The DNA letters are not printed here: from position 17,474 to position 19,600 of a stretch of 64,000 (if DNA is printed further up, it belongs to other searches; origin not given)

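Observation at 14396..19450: Five-gene Hdr-like operon: HdrC-HdrB-short HdrA-ferredoxin-membrane HdrE/HdrD fusion, with no recognisable partner genes in the window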

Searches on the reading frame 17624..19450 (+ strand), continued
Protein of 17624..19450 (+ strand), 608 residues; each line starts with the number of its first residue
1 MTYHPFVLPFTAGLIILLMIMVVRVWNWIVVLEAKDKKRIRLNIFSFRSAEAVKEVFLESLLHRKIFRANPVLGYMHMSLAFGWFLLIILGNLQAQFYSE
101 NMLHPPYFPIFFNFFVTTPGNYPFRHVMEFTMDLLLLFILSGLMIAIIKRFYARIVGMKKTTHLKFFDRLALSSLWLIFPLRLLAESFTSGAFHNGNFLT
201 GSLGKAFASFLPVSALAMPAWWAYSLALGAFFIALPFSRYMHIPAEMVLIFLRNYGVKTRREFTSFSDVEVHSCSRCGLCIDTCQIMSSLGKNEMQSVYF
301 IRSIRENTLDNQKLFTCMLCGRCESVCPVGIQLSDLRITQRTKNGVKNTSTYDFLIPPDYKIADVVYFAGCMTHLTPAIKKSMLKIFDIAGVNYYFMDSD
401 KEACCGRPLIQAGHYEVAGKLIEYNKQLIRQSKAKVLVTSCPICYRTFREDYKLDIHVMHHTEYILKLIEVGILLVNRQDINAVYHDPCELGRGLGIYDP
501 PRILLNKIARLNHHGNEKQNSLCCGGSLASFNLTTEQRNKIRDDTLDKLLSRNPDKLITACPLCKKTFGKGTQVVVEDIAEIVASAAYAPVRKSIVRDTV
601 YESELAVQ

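Call 25: search_protein_families(library=ncbifam, proteins=[L047:11803-13086:+, L014:11800-12552:+, L054:4782-6041:+, L066:5015-6094:+], max_evalue=0.00001)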
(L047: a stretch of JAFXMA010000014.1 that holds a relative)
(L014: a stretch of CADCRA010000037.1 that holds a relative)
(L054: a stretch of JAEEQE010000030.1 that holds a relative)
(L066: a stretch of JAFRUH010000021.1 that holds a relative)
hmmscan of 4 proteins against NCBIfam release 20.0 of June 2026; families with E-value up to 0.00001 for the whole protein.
L047:11803-13086:+ (427 aa): 6 families
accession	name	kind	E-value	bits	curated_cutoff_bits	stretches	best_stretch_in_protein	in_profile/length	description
TIGR03844.1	cysteate_syn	equivalog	1.5e-130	435.6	324.9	1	8-393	1-380/398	cysteate synthase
NF006050.0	PRK08197.1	equivalog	3.5e-16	59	303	1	53-393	56-382/406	threonine synthase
TIGR00260.1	thrC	equivalog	1.5e-08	34.2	167.1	1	56-383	2-326/340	threonine synthase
NF004996.0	PRK06381.1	equivalog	2e-08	33.7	266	1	75-386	17-313/319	threonine synthase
NF006205.0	PRK08329.1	equivalog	2.3e-07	30.1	358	1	41-392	31-343/347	threonine synthase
NF006390.0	PRK08639.1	equivalog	9.2e-06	24.9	421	0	109-243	53-188/418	threonine ammonia-lyase IlvA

L014:11800-12552:+ (250 aa): 219 families (the best 25 are shown)
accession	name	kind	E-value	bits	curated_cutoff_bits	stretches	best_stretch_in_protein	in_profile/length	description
NF007829.0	PRK10538.1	equivalog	2.8e-79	266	411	1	1-248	1-247/248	bifunctional NADP-dependent 3-hydroxy acid dehydrogenase/3-hydroxypropionate dehydrogenase YdfG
NF005672.0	PRK07454.1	equivalog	6.1e-46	156.6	234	1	3-237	9-236/241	SDR family oxidoreductase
NF005559.1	PRK07231.1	subfamily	9.3e-45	153.1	215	1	2-227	6-234/249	glucose 1-dehydrogenase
NF005806.0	PRK07666.1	equivalog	5e-44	150.4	286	1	2-189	9-195/239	3-ketoacyl-ACP reductase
NF005594.0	PRK07326.1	equivalog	9.6e-43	146.4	271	1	2-189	8-192/237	SDR family oxidoreductase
NF052558.1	MBtsdlDhBudC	equivalog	2.2e-42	145.4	270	1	2-226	5-227/250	meso-2,3-butanediol dehydrogenase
NF009466.0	PRK12826.1-2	subfamily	5.3e-42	144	222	1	2-226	5-230/248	3-oxoacyl-ACP reductase FabG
NF004791.0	PRK06138.1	equivalog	1e-40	139.7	312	1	2-235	7-244/252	SDR family oxidoreductase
NF038213.1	SDR_TniO_fam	equivalog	2.3e-40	138.6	300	1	2-240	4-249/249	SDR family oxidoreductase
NF005495.0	PRK07109.1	subfamily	5.4e-40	137.7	264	1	3-189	11-198/334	SDR family oxidoreductase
NF004825.0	PRK06181.1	equivalog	8.2e-40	136.8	215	1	3-198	9-203/268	SDR family oxidoreductase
NF006123.0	PRK08267.1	equivalog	8.9e-40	136.5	261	1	4-231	6-231/261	SDR family oxidoreductase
NF005878.0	PRK07825.1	subfamily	3.7e-39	134.8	287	1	4-219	13-214/278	short chain dehydrogenase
TIGR01963.1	PHB_DH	subfamily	5.9e-39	133.9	307.05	1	2-192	3-192/255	3-hydroxybutyrate dehydrogenase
TIGR01830.1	3oxo_ACP_reduc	equivalog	8.4e-39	133.7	297.75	1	3-190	1-188/239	3-oxoacyl-[acyl-carrier-protein] reductase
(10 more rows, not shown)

L054:4782-6041:+ (419 aa): 11 families
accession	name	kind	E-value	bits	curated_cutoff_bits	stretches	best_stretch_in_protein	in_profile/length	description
NF047600.1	SerpalmtaseCFB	equivalog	2.3e-84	283.4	640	1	27-404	24-391/395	serine palmitoyltransferase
NF005394.0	PRK06939.1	equivalog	1.4e-83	280.8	460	1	30-405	25-394/397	glycine C-acetyltransferase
TIGR01825.1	gly_Cac_T_rel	subfamily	1.7e-82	277.2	535.4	1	26-403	13-380/385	BioF/Kbl family PLP-dependent acyltransferase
TIGR00858.1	bioF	equivalog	3.4e-81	272.8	426.45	1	37-398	12-364/365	8-amino-7-oxononanoate synthase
NF047599.1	SerpalmtaseBetaP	equivalog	1.7e-76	257.5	500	1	42-405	39-393/394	serine palmitoyltransferase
TIGR01822.1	2am3keto_CoA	equivalog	3.1e-70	237.1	493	1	39-404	30-389/393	glycine C-acetyltransferase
TIGR01821.1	5aminolev_synth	equivalog_domain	3.6e-58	197.4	338.55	1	45-406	44-398/402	5-aminolevulinate synthase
NF047603.1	SerpalmtaseAlphaP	equivalog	8.7e-58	195.9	670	1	44-399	43-390/399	serine palmitoyltransferase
NF005526.0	PRK07179.1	equivalog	1.6e-44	152.1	428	1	45-404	53-398/407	alpha-hydroxyketone-type quorum-sensing autoinducer synthase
NF004608.1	PRK05937.1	equivalog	2e-27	95.9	399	1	82-368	44-316/366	8-amino-7-oxononanoate synthase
NF005697.0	PRK07505.1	subfamily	5.3e-26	91.2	342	1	28-404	30-401/405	hypothetical protein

L066:5015-6094:+ (359 aa): 0 families

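Call 26: search_protein_families(library=pfam, proteins=[L047:11803-13086:+, L014:11800-12552:+, L054:4782-6041:+, L066:5015-6094:+], max_evalue=0.00001)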
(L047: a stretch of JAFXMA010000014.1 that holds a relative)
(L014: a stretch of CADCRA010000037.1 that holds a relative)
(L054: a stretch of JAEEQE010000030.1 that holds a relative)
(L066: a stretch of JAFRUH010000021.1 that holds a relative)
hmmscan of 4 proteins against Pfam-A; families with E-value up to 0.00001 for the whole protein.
L047:11803-13086:+ (427 aa): 1 family
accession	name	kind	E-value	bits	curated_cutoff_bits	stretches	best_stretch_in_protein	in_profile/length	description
PF00291.31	PALP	-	3.1e-29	102.7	35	1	107-390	33-295/295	Pyridoxal-phosphate dependent enzyme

L014:11800-12552:+ (250 aa): 3 families
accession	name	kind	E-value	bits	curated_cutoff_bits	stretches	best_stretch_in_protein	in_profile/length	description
PF00106.31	adh_short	-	2.3e-56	190.8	26.6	1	2-189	2-188/195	short chain dehydrogenase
PF13561.12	adh_short_C2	-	4.3e-39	134.9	27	1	7-226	1-221/236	Enoyl-(Acyl carrier protein) reductase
PF08659.16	KR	-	4.9e-12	46.6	22.6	1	4-163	4-162/180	KR domain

L054:4782-6041:+ (419 aa): 1 family
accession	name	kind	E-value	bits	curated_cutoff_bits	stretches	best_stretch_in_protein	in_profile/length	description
PF00155.27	Aminotran_1_2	-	1.1e-33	117.4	19.7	1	47-397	2-360/361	Aminotransferase class I and II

L066:5015-6094:+ (359 aa): 1 family
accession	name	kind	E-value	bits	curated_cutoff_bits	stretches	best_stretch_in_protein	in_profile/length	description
PF00903.31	Glyoxalase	-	8.8e-09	36.2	20.6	1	165-313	6-121/121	Glyoxalase/Bleomycin resistance protein/Dioxygenase superfamily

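Call 35: find_related_loci(query=A1, collection=metagenome_contigs, flank=10000)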
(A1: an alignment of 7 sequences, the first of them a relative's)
Query A1 (427 aa) in metagenome_contigs; peptide patterns used: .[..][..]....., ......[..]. (x = any residue, [..] = any of these).
600 stretches matched a pattern (row limit reached: there are more); 544 encode a relative of the query (tblastn E <= 1e-3); the best 80 are kept; 80 distinct loci.
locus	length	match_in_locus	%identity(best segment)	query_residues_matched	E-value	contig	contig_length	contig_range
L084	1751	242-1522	87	1-427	0e+0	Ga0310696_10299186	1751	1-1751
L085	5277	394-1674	78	1-427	0e+0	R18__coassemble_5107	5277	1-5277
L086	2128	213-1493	81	1-427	0e+0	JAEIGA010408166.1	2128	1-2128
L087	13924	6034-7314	77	1-427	0e+0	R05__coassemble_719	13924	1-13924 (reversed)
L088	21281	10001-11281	75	1-427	0e+0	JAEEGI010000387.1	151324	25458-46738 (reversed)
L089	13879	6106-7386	78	1-427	0e+0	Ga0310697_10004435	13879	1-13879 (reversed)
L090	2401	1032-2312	77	1-427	0e+0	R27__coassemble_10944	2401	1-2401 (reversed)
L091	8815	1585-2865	77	1-427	0e+0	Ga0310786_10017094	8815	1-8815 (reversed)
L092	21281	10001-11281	73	1-427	0e+0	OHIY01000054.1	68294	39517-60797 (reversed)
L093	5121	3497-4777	75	1-427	0e+0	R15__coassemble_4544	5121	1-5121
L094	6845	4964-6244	73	1-427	0e+0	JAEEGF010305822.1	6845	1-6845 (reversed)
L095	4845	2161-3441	73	1-427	0e+0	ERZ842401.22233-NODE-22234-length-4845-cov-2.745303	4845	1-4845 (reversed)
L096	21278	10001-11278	78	1-426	0e+0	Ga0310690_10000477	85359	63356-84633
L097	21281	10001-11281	71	1-427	0e+0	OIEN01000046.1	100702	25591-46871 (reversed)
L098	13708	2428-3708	71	1-427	0e+0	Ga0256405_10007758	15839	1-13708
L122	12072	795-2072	68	2-427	0e+0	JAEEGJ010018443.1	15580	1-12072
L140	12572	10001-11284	61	1-427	2e-170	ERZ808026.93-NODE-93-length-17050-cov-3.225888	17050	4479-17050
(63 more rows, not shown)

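Call 40: find_encoding_contigs(protein=P0019, flank=10000, max_places=1)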
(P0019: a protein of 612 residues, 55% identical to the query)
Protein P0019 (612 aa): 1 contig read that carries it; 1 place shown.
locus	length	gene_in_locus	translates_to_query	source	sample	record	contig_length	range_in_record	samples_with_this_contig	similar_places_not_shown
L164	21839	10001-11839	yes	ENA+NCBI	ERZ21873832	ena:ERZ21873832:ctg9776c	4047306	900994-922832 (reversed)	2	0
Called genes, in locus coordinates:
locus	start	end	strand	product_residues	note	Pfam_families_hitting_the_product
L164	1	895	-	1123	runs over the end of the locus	PF02310:B12-binding, PF03308:MeaB, PF02492:cobW (weak), PF01642:MM_CoA_mutase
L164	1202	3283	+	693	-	PF12838:Fer4_7 (faint), PF12797:Fer4_2 (faint), PF13183:Fer4_8, PF13187:Fer4_9, PF13237:Fer4_10, PF13484:Fer4_16 (weak), PF02754:CCG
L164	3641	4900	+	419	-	PF00291:PALP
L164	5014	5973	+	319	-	PF07730:HisKA_3, PF02518:HATPase_c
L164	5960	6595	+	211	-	PF00072:Response_reg, PF00196:GerE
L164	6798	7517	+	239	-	PF13237:Fer4_10 (faint), PF13183:Fer4_8, PF13187:Fer4_9, PF13484:Fer4_16 (faint), PF13534:Fer4_17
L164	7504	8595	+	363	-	PF02754:CCG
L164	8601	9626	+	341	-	PF00070:Pyr_redox (faint), PF00890:FAD_binding_2 (weak), PF01266:DAO (weak), PF03486:HI0933_like (faint), PF07992:Pyr_redox_2, PF13450:NAD_binding_8, PF07992:Pyr_redox_2 (weak)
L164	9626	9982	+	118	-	PF13484:Fer4_16 (faint), PF12797:Fer4_2 (faint), PF13183:Fer4_8 (weak), PF12838:Fer4_7 (weak), PF13187:Fer4_9 (weak), PF13534:Fer4_17 (weak)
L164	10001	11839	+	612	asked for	PF12838:Fer4_7 (weak), PF13183:Fer4_8 (weak), PF13187:Fer4_9 (weak), PF13534:Fer4_17 (weak), PF02754:CCG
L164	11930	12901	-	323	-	PF01012:ETF, PF00766:ETF_alpha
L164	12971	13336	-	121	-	PF05635:23S_rRNA_IVP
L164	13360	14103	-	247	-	PF01012:ETF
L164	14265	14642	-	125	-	PF05635:23S_rRNA_IVP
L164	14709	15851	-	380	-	PF02771:Acyl-CoA_dh_N, PF02770:Acyl-CoA_dh_M, PF00441:Acyl-CoA_dh_1, PF22924:ACOX_C_alpha1 (faint), PF08028:Acyl-CoA_dh_2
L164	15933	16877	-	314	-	PF00478:IMPDH, PF03060:NMO, PF05690:ThiG (weak), PF01070:FMN_dh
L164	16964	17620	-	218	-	PF01965:DJ-1_PfpI (weak)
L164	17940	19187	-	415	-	PF00108:Thiolase_N (weak), PF02803:Thiolase_C, PF22691:Thiolase_C_1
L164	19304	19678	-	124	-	PF05635:23S_rRNA_IVP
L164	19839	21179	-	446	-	PF02737:3HCDH_N, PF00725:3HCDH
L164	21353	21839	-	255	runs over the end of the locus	PF00378:ECH_1, PF16113:ECH_2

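Call 41: find_encoding_contigs(protein=P0078, flank=10000, max_places=1)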
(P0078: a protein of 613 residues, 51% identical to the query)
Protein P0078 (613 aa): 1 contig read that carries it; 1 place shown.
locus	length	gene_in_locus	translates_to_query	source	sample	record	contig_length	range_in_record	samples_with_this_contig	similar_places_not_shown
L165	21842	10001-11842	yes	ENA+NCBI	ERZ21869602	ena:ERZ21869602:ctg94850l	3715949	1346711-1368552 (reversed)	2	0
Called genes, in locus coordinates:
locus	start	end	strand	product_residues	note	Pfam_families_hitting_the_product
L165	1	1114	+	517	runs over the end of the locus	PF10150:RNase_E_G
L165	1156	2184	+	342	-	PF00579:tRNA-synt_1b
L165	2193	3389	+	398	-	PF13167:GTP-bdg_N, PF16360:GTP-bdg_M, PF00025:Arf (weak), PF01926:MMR_HSR1, PF02421:FeoB_N (weak)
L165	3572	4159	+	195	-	-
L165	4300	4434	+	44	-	-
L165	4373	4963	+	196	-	-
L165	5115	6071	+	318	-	PF07730:HisKA_3, PF02518:HATPase_c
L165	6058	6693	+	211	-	PF00072:Response_reg, PF08281:Sigma70_r4_2 (faint), PF00196:GerE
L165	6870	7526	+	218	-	PF13183:Fer4_8, PF13187:Fer4_9 (weak), PF13534:Fer4_17 (weak)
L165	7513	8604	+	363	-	PF02754:CCG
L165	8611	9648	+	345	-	PF01134:GIDA (weak), PF01266:DAO (weak), PF07992:Pyr_redox_2, PF12831:FAD_oxidored (weak), PF13738:Pyr_redox_3 (weak), PF13450:NAD_binding_8, PF03486:HI0933_like (weak), PF07992:Pyr_redox_2 (weak), +3 more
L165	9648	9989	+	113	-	PF12797:Fer4_2 (faint), PF12838:Fer4_7 (weak), PF13183:Fer4_8, PF13187:Fer4_9 (weak), PF13534:Fer4_17 (weak)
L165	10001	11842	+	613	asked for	PF12838:Fer4_7 (weak), PF13183:Fer4_8 (weak), PF13187:Fer4_9 (weak), PF13534:Fer4_17 (weak), PF02754:CCG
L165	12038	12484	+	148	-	-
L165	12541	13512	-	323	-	PF01012:ETF, PF00766:ETF_alpha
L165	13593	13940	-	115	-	PF05635:23S_rRNA_IVP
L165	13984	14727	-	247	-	PF01012:ETF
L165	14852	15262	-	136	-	PF05635:23S_rRNA_IVP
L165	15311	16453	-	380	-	PF02771:Acyl-CoA_dh_N, PF02770:Acyl-CoA_dh_M, PF00441:Acyl-CoA_dh_1, PF08028:Acyl-CoA_dh_2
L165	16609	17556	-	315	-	PF00478:IMPDH, PF03060:NMO, PF01070:FMN_dh, PF03060:NMO, PF05690:ThiG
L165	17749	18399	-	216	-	PF01965:DJ-1_PfpI (weak)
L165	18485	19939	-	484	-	PF02386:TrkH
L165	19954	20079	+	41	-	-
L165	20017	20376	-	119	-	-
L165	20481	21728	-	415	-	PF00108:Thiolase_N, PF02803:Thiolase_C, PF22691:Thiolase_C_1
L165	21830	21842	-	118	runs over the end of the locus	PF05635:23S_rRNA_IVP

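Call 44: search_solved_structures(query=L054:4782-6041:+, max_evalue=1e-40, show_alignments=1)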
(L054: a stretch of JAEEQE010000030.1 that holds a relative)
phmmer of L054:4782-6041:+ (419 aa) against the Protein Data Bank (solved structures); distinct sequences matched with E-value up to 1e-40: 30.
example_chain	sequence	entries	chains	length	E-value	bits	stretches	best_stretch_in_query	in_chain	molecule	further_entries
7u7h_A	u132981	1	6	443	1e-169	568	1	3-411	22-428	7-keto-8-aminopelargonate synthetase-like enzyme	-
28eh_A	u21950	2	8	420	8.4e-163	545.2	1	3-410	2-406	Cysteate-C-fatty acyltransferase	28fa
8guh_A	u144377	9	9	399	7.4e-64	219.3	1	23-398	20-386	Serine palmitoyltransferase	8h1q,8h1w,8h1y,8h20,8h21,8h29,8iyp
3a2b_A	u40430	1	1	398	7.5e-64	219.3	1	23-398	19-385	Serine palmitoyltransferase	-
8s1y_A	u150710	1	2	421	2.7e-59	204.2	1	21-405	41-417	8-amino-7-oxononanoate synthase/2-amino-3-ketobutyrate coenzyme A ligase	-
7poa_A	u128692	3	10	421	6.5e-59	203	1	21-405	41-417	8-amino-7-oxononanoate synthase/2-amino-3-ketobutyrate coenzyme A ligase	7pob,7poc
3tqx_A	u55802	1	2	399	1.2e-57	198.9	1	40-405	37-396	2-amino-3-ketobutyrate coenzyme A ligase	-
2x8u_A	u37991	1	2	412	4.3e-57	197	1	41-400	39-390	SERINE PALMITOYLTRANSFERASE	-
7v58_A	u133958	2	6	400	5.1e-54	186.9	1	43-401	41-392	2-amino-3-ketobutyrate coenzyme A ligase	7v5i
1fc4_A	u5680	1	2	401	3.4e-53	184.2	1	44-405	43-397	2-AMINO-3-KETOBUTYRATE CONENZYME A LIGASE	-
5vnx_A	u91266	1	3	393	5.8e-50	173.5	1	38-396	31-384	8-amino-7-oxononanoate synthase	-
2w8u_A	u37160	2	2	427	3.8e-47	164.3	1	43-399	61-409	SERINE PALMITOYLTRANSFERASE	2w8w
2w8t_A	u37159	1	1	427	4e-47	164.2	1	43-399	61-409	SERINE PALMITOYLTRANSFERASE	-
2w8v_A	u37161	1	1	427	4.1e-47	164.1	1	43-399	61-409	SERINE PALMITOYLTRANSFERASE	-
2w8j_A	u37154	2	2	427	5e-47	163.9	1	43-399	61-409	SERINE PALMITOYLTRANSFERASE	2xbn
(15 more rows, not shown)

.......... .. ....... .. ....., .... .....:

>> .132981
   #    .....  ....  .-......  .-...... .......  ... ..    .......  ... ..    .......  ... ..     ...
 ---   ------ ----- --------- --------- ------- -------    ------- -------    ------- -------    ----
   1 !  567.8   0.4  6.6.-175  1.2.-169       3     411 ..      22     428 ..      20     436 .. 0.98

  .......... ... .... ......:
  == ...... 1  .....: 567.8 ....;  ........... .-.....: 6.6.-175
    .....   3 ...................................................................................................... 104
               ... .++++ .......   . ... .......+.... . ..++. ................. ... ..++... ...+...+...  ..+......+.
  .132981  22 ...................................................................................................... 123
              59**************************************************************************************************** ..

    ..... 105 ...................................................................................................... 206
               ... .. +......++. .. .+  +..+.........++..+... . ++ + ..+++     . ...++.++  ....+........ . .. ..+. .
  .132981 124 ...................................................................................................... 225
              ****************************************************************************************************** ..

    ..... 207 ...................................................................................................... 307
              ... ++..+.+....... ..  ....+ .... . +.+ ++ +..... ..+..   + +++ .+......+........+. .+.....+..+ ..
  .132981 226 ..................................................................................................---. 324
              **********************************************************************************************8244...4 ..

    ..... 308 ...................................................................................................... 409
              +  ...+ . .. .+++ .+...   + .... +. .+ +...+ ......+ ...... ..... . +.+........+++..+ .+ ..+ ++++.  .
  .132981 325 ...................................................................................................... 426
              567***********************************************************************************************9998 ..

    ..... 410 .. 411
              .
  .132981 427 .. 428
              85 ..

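Call 62: predict_structure(alignment_id=A2)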
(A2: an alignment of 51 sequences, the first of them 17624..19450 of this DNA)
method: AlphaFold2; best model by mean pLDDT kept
length: 608 residues; sequences in the alignment: 51
mean_pLDDT: 87.4   pTM: 0.81
mean pLDDT of the five models: 87.4, 86.8, 85.3, 84.1, 83.6
residues with pLDDT >= 90: 338; 70-90: 221; 50-70: 32; < 50: 17
segments of 3 or more residues with pLDDT < 50: 592-608
pLDDT, mean of each block of 10 residues (from residue 1): 88 96 95 93 93 93 87 88 92 90 89 82 88 95 87 64 82 93 96 90 95 95 97 91 92 91 90 87 84 82 88 80 86 88 74 69 91 86 94 88 80 83 89 93 89 92 96 93 92 81 96 91 81 87 94 96 93 96 89 42 38
secondary structure, 60 per line:
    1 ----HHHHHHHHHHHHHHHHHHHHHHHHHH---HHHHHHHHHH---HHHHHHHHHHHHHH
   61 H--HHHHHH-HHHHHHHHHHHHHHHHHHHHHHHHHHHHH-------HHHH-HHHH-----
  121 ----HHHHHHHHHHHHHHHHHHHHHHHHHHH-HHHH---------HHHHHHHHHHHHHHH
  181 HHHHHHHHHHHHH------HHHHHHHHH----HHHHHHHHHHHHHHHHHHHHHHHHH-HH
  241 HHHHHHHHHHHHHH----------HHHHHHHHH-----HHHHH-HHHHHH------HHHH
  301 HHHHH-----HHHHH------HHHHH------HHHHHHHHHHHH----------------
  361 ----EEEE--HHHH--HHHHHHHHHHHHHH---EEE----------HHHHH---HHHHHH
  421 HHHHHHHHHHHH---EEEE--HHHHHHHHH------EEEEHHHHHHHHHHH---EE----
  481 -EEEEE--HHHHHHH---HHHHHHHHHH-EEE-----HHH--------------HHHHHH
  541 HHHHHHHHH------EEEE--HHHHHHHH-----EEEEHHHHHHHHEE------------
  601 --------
elements in order: H5-30 H34-43 H47-61 H64-69 H71-99 H107-110 H112-115 H125-151 H153-156 H166-193 H200-208 H213-237 H239-254 H265-273 H279-283 H285-290 H297-305 H311-315 H322-326 H333-344 E365-368 H371-374 H377-390 E394-396 H407-411 H415-432 E436-439 H442-450 E457-460 H461-471 E482-486 H489-495 H499-508 E510-512 H535-549 E556-559 H562-569 E575-578 H579-586
